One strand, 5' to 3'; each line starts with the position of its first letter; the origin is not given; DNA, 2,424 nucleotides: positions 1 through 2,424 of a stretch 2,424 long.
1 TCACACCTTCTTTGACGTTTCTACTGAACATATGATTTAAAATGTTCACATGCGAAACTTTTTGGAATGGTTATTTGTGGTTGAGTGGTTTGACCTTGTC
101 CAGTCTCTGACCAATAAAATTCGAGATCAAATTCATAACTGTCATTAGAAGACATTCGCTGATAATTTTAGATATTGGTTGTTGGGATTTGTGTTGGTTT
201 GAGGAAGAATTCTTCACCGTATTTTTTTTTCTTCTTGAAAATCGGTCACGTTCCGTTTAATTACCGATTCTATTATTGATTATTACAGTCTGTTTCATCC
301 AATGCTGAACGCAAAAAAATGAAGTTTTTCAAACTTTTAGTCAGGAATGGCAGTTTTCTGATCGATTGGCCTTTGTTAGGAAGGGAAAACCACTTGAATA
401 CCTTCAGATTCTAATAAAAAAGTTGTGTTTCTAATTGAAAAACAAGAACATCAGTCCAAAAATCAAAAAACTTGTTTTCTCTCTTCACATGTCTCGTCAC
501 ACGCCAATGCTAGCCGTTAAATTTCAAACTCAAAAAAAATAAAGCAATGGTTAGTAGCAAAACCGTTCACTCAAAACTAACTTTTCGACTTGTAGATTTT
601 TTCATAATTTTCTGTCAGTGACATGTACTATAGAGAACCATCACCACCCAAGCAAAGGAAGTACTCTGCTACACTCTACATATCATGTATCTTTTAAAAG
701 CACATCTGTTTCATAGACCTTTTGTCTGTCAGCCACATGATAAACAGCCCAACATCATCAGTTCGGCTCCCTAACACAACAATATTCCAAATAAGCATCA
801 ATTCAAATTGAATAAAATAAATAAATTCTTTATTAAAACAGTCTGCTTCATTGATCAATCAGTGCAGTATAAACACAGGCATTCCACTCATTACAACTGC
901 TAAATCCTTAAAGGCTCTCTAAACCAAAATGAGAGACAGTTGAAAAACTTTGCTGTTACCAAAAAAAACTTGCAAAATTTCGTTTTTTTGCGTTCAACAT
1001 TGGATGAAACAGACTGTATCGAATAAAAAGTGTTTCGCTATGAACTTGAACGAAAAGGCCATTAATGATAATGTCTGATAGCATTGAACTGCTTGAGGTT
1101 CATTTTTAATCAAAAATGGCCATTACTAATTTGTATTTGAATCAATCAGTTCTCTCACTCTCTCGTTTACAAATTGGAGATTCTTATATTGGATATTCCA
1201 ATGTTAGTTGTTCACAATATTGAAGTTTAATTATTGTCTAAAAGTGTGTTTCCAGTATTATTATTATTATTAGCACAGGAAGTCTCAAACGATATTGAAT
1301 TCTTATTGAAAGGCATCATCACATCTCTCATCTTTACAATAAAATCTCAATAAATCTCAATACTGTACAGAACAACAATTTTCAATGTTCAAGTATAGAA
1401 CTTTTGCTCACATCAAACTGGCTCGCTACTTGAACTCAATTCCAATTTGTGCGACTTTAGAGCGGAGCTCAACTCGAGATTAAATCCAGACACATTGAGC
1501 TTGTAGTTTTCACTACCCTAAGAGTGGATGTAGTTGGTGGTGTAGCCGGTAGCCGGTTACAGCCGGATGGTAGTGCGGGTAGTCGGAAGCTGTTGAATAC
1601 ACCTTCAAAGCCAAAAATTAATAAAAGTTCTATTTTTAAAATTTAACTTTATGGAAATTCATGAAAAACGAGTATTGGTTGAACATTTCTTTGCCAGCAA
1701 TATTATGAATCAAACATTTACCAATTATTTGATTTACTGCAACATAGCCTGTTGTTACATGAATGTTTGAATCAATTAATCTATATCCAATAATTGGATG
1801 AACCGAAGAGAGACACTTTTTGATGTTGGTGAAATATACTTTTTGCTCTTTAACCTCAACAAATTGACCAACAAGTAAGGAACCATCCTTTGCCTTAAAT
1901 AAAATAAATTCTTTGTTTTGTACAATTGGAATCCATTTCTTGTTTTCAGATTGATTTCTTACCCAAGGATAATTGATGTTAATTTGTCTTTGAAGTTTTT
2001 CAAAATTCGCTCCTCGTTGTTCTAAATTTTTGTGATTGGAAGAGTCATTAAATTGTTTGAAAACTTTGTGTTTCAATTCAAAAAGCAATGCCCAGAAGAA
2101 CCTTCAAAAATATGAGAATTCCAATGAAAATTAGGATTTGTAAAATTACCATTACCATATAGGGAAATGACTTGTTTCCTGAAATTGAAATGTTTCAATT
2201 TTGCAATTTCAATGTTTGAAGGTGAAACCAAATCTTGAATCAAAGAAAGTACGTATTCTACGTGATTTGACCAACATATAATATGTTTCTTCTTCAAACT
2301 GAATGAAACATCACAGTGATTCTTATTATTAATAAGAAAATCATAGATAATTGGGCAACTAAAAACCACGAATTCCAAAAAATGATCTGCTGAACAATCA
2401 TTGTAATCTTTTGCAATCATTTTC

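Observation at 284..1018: TA-flanked 731-bp non-coding element with ~38-bp CAGT-initiated terminal inverted repeats (Tc1/mariner-type MITE)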

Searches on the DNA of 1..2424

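Call 6: search_rna_families(source=window, threshold=evalue, max_evalue=1)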
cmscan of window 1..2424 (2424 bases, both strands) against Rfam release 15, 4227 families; matches with E-value up to 1: 0.
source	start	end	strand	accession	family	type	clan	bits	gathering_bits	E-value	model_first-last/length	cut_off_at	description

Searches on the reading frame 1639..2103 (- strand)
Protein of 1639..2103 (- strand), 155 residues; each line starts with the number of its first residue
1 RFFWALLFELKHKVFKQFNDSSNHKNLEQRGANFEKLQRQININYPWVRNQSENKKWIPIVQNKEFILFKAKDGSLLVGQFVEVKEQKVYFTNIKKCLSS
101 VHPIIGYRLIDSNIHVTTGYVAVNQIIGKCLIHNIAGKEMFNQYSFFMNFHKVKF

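Call 7: search_protein_families(library=pfam, proteins=[window:1639-2088:-], max_evalue=1)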
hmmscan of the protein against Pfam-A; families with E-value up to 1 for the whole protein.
window:1639-2088:- (150 aa): 2 families
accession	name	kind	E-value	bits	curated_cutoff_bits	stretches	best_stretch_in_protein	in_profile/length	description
PF21013.2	LOC400499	-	0.07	12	27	1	4-80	141-212/527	LOC400499 family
PF16706.11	Izumo-Ig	-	0.13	12.7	26.7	1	51-104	30-83/88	Izumo-like Immunoglobulin domain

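Call 9: find_homologous_proteins(query=window:1639-2088:-, max_evalue=0.001)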
Query window:1639-2088:-: 8 candidates shared short words with the query, none scored E <= 0.001.

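Call 15: find_encoding_contigs(protein=window:1639-2088:-, flank=10000, max_places=10)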
Protein window:1639-2088:- (150 aa): no gene with exactly this product is on record in the collection.

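Call 30: search_protein_representatives(protein=window:1639-2103:-)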
Query: 155 residues. Proteins with E-value up to 0.001 (for the whole library): 10; up to 1e-10: 4; up to 1e-30: 1. The best 10 are listed.
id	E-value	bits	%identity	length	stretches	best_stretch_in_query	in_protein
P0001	4.9e-97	338.4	99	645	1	1-155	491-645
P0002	4.6e-26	107.9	43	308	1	1-152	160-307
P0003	9.4e-22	93.9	38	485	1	1-152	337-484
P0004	3.3e-16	75.9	55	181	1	1-73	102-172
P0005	1.4e-09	54.4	46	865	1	2-87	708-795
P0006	1.7e-08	50.8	27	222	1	2-149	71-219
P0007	2.5e-08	50.3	42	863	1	1-86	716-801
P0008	2.9e-08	50.1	47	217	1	1-66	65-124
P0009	7.6e-08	48.7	31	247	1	2-150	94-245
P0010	5.3e-05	39.5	51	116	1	2-50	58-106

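Call 32: search_protein_families(library=pfam, proteins=[P0001, P0002, P0003, P0005, P0007, P0006, P0009], max_evalue=0.1)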
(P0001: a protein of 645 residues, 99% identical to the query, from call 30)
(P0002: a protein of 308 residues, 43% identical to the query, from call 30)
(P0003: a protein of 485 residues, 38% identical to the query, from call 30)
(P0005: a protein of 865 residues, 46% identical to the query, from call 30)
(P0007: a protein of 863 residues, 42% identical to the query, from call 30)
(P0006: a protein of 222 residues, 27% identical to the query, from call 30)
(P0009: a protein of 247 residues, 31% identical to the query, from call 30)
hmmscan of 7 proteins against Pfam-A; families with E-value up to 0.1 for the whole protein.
P0001 (645 aa): 0 families

P0002 (308 aa): 0 families

P0003 (485 aa): 1 family
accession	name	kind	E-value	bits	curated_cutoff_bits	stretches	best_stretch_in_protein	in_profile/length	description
PF23685.1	YtiC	-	0.094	13.2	27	0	240-255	10-25/33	YtiC-like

P0005 (865 aa): 0 families

P0007 (863 aa): 1 family
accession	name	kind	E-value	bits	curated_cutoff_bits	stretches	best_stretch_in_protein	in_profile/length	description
PF07522.19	DRMBL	-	0.057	14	22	0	19-104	10-90/108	DNA repair metallo-beta-lactamase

P0006 (222 aa): 0 families

P0009 (247 aa): 0 families

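Call 33: list_cluster_members(proteins=[P0001, P0002, P0003, P0005, P0007])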
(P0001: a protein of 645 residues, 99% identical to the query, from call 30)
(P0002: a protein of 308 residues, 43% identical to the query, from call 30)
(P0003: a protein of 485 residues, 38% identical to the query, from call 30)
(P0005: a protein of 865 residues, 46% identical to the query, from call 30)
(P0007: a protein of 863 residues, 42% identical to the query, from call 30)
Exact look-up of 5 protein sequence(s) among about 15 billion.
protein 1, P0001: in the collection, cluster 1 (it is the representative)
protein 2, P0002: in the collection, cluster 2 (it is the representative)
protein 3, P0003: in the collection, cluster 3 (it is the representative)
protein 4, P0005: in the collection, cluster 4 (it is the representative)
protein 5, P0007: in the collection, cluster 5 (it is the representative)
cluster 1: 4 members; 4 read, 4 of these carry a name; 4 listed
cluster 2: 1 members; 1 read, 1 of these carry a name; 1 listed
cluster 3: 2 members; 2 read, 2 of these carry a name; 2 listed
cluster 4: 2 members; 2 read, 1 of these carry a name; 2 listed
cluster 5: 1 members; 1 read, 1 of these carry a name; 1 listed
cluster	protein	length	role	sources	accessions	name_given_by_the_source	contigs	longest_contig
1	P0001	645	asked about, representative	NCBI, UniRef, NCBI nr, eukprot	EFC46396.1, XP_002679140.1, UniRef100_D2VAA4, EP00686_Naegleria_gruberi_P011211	predicted protein [Naegleria gruberi] | Predicted protein n=1 Tax=Naegleria gruberi TaxID=5762 RepID=D2VAA4_NAEGR | uncharacterized protein NAEGRDRAFT_65790 [Naegleria gruberi]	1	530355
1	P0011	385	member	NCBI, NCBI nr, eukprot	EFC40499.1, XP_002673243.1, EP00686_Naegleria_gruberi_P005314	predicted protein [Naegleria gruberi] | uncharacterized protein NAEGRDRAFT_71659 [Naegleria gruberi] | XP_002673243.1 predicted protein [Naegleria gruberi strain NEG-M]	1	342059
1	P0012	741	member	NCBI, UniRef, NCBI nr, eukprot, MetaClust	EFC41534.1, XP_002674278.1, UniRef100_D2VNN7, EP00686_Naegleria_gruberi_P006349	predicted protein [Naegleria gruberi] | Predicted protein n=2 Tax=Naegleria gruberi TaxID=5762 RepID=D2VNN7_NAEGR | uncharacterized protein NAEGRDRAFT_51042 [Naegleria gruberi]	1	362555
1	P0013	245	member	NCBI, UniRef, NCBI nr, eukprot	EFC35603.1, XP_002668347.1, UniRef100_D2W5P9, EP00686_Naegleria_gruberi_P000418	predicted protein [Naegleria gruberi] | Predicted protein n=1 Tax=Naegleria gruberi TaxID=5762 RepID=D2W5P9_NAEGR | uncharacterized protein NAEGRDRAFT_76741 [Naegleria gruberi]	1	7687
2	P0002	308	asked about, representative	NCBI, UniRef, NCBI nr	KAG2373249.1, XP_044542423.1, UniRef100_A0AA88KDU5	hypothetical protein C9374_012352 [Naegleria lovaniensis] | Uncharacterized protein n=1 Tax=Naegleria lovaniensis TaxID=51637 RepID=A0AA88KDU5_NAELO | uncharacterized protein C9374_012352 [Naegleria lovaniensis]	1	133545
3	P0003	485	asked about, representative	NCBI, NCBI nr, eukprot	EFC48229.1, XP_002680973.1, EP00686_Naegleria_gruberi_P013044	predicted protein [Naegleria gruberi] | uncharacterized protein NAEGRDRAFT_64044 [Naegleria gruberi] | XP_002680973.1 predicted protein [Naegleria gruberi strain NEG-M]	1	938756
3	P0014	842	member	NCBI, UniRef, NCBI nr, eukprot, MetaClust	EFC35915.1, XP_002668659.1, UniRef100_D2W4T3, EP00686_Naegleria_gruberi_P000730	predicted protein [Naegleria gruberi] | Predicted protein n=2 Tax=Naegleria gruberi TaxID=5762 RepID=D2W4T3_NAEGR | uncharacterized protein NAEGRDRAFT_76420 [Naegleria gruberi]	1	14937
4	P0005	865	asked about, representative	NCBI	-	-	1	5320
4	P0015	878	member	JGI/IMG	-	hypothetical protein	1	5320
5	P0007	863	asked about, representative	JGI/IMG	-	hypothetical protein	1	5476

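Call 34: find_encoding_contigs(protein=P0001, flank=10000, max_places=10)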
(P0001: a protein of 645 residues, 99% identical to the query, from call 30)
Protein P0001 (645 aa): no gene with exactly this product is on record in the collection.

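Call 35: find_encoding_contigs(protein=P0013, flank=10000, max_places=10)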
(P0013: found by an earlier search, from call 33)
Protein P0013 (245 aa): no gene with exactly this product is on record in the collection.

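Call 42: find_encoding_contigs(protein=P0007, flank=10000)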
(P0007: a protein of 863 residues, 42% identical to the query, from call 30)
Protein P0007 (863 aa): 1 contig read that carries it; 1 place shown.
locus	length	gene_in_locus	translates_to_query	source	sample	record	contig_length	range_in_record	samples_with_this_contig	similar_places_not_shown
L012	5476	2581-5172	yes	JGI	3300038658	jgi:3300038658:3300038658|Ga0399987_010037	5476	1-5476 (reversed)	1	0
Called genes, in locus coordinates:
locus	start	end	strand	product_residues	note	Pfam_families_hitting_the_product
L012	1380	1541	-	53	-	-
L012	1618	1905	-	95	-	-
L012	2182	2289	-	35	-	-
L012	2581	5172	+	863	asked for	-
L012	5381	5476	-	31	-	?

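Call 43: find_encoding_contigs(protein=P0015, flank=10000)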
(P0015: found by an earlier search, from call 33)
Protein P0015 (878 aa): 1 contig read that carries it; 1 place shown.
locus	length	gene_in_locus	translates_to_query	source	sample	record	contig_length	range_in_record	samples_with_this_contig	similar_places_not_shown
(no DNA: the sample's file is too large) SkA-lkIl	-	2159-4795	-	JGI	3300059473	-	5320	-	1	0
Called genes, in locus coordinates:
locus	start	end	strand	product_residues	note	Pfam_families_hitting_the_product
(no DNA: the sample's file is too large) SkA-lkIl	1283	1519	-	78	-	-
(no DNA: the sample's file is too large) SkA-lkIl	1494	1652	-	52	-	-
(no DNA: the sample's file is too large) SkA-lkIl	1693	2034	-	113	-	-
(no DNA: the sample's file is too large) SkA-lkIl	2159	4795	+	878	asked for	-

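Call 53: find_encoding_contigs(protein=P0012, flank=10000, max_places=10)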
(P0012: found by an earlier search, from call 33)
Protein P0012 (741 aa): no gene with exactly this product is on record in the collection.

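Call 55: find_homologous_proteins(query=P0012, max_evalue=0.00001)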
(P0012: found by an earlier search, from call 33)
Query P0012 (741 aa): 1 proteins with E <= 0.00001 among 3699 candidates.
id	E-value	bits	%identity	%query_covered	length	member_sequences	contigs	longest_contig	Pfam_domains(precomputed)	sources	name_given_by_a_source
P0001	0.0e+0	1491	99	87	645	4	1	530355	-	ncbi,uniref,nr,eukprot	ncbi:predicted protein [Naegleria gruberi]|uniref:Predicted protein n=1 Tax=Naegleria gruberi TaxID=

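Call 57: search_solved_structures(query=A1, max_evalue=10, show_alignments=2)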
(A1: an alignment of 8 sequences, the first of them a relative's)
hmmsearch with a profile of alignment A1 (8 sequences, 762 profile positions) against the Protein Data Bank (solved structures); distinct sequences matched with E-value up to 10: 0.

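Call 65: predict_structure(alignment_id=A1)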
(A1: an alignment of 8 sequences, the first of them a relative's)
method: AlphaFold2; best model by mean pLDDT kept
length: 741 residues; sequences in the alignment: 8
mean_pLDDT: 62.8   pTM: 0.62
mean pLDDT of the five models: 62.8, 62.4, 55.9, 55.1, 53.9
residues with pLDDT >= 90: 57; 70-90: 281; 50-70: 159; < 50: 244
segments of 3 or more residues with pLDDT < 50: 1-85, 99-102, 133-150, 177-193, 223-231, 245-253, 330-343, 362-371, 400-405, 566-568, 586-644, 735-738
pLDDT, mean of each block of 10 residues (from residue 1): 23 20 29 33 40 35 28 34 49 58 66 70 74 42 43 73 69 52 32 65 83 75 38 63 45 57 72 88 87 84 70 53 62 40 61 72 41 56 57 56 56 82 73 82 88 92 81 85 80 91 80 92 89 69 86 86 55 77 59 39 33 35 32 32 60 84 89 85 87 83 74 81 85 54 58
secondary structure, 60 per line:
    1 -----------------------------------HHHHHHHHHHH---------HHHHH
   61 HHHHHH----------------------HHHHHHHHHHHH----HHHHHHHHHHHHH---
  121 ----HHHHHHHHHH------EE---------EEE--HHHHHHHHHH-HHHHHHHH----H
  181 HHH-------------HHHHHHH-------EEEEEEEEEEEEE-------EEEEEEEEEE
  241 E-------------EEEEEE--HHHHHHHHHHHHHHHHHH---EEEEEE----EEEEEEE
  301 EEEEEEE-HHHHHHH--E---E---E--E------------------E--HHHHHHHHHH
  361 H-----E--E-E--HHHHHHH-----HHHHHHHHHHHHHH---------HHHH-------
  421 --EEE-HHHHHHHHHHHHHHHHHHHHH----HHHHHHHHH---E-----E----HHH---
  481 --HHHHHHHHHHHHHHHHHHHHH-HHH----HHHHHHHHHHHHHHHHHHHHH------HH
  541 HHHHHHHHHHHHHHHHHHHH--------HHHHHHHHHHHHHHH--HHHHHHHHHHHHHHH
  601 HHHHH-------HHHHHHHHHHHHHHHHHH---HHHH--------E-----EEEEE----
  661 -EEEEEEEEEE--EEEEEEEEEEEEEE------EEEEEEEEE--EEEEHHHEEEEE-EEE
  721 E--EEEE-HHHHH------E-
elements in order (helices of 4 or more, strands of 3 or more residues): H36-46 H56-66 H89-100 H105-117 H125-134 E152-154 H157-166 H168-175 H180-183 H197-203 E211-223 E231-241 E255-260 H263-280 E284-289 E294-307 H309-315 H351-361 H375-381 H387-400 H410-413 E423-425 H427-447 H452-460 H483-503 H512-532 H539-560 H569-583 H586-605 H613-630 H634-637 E652-656 E662-671 E674-687 E694-702 E705-708 E712-716 E718-721 E724-727 H729-733

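Call 72: search_protein_families(library=pfam, alignment_id=A1, max_evalue=10)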
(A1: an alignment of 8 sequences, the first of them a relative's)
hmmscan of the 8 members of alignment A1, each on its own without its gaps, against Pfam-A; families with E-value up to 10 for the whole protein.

A. member 1, P0012 (741 aa): 0 families

B. families by the number of members that match (of 8 scanned): 7 families
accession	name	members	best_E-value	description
PF23685.1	YtiC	2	0.094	YtiC-like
PF24946.1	Fn3_Dep-1_4th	1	0.0041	Dep-1 fourth Fn3-like domain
PF18577.6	ASTN_2_hairpin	1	0.023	Astrotactin-2 C-terminal beta-hairpin domain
PF07522.19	DRMBL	1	0.057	DNA repair metallo-beta-lactamase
PF14376.11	Haem_bd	1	0.31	Haem-binding domain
PF24110.1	DUF7385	1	0.35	Family of unknown function (DUF7385)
PF23107.1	Zf-C2H2_ZNF451_C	1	2.7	Two consecutive Zinc fingers C2H2 type, ZNF451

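Call 74: fold_search(model_id=the predicted structure, library=pdb)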
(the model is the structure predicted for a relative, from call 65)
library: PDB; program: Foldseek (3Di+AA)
matches with E <= 10: 557; with E <= 0.001: 7
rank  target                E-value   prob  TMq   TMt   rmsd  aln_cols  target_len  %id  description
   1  6dbw_A                3.8e-08  1.00  0.39  0.46  10.0       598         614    9  Cryo-EM structure of RAG in complex with 12-RSS substrate DNA (released 2018-08-01)
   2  6dbt_A                5.6e-08  1.00  0.38  0.44  10.5       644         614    9  Cryo-EM structure of RAG in complex with 12-RSS and 23-RSS substrate DNAs (released 2018-08-01)
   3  6dbu_A                1.3e-07  1.00  0.39  0.51   9.6       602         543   10  Cryo-EM structure of RAG in complex with 12-RSS and 23-RSS substrate DNAs (released 2018-08-01)
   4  6cik_C                2.9e-07  1.00  0.41  0.49   8.0       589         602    8  Pre-Reaction Complex, RAG1(E962Q)/2-intact/nicked 12/23RSS complex in Mn2+ (released 2018-04-25)
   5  6cil_C                4.1e-07  1.00  0.41  0.49   8.5       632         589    9  PRE-REACTION COMPLEX, RAG1(E962Q)/2-INTACT/INTACT 12/23RSS COMPLEX IN MN2+ (released 2018-04-25)
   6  6v0v_A                1.9e-05  1.00  0.40  0.51   8.2       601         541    9  Cryo-EM structure of mouse WT RAG1/2 NFC complex (DNA0) (released 2020-01-29)
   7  6pqr_A                6.9e-04  1.00  0.24  0.35  16.3       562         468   11  Cryo-EM structure of HzTransib/intact TIR substrate DNA pre-reaction complex (PRC) (released 2019-10-09)
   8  9b8v_E                1.5e-02  0.14  0.07  0.06  24.9       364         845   12  AlphaFold2 informed cryo-EM model of the E. coli cellulose synthase BcsAG3B6 complex (released 2025-02-19)
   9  5c5b_B                2.1e-02  0.12  0.06  0.11  36.6       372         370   11  Crystal Structure of Human APPL BAR-PH Heterodimer (released 2016-06-22)
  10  4h8s_C                2.2e-02  0.12  0.06  0.11  34.5       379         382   13  Crystal structure of human APPL2BARPH domain (released 2012-10-17)
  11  9esh_G                3.0e-02  0.99  0.08  0.40   8.9        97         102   10  Structure of a B-state intermediate committed to discard (Bd-I state) (released 2024-12-25)
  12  5c5b_C                3.2e-02  0.16  0.07  0.13  36.1       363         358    9  Crystal Structure of Human APPL BAR-PH Heterodimer (released 2016-06-22)
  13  2elb                  3.2e-02  0.14  0.07  0.13  34.3       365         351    6  Crystal Structure of the BAR-PH domain of human APPL1 (released 2007-05-29)
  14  8y6o_q                3.7e-02  0.98  0.08  0.39   8.7        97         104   14  Cryo-EM Structure of the human minor pre-B complex (pre-precatalytic spliceosome) U11 and tri-snRNP part (released 2024-03-20)
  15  5h3d_A                4.5e-02  0.08  0.05  0.09  38.2       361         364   10  Helical structure of membrane tubules decorated by ACAP1 (BARPH doamin) protein by cryo-electron microscopy and MD sim (released 2019-01-16)
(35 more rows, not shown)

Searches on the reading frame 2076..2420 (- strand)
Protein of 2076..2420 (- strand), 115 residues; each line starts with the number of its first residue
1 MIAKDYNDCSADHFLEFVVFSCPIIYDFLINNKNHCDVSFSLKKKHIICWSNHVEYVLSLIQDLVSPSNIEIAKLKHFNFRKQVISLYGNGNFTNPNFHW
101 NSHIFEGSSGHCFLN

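Call 7: search_protein_families(library=pfam, proteins=[window:2076-2420:-], max_evalue=1)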
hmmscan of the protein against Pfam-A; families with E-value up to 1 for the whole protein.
window:2076-2420:- (115 aa): 0 families

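Call 21: list_cluster_members(proteins=[window:2076-2420:-, window:1639-2076:-, window:697-858:-, window:24-155:-, window:74-217:-, window:950-1075:+, window:959-1084:-, window:997-1113:-, window:1524-1643:+, window:1234-1350:+])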
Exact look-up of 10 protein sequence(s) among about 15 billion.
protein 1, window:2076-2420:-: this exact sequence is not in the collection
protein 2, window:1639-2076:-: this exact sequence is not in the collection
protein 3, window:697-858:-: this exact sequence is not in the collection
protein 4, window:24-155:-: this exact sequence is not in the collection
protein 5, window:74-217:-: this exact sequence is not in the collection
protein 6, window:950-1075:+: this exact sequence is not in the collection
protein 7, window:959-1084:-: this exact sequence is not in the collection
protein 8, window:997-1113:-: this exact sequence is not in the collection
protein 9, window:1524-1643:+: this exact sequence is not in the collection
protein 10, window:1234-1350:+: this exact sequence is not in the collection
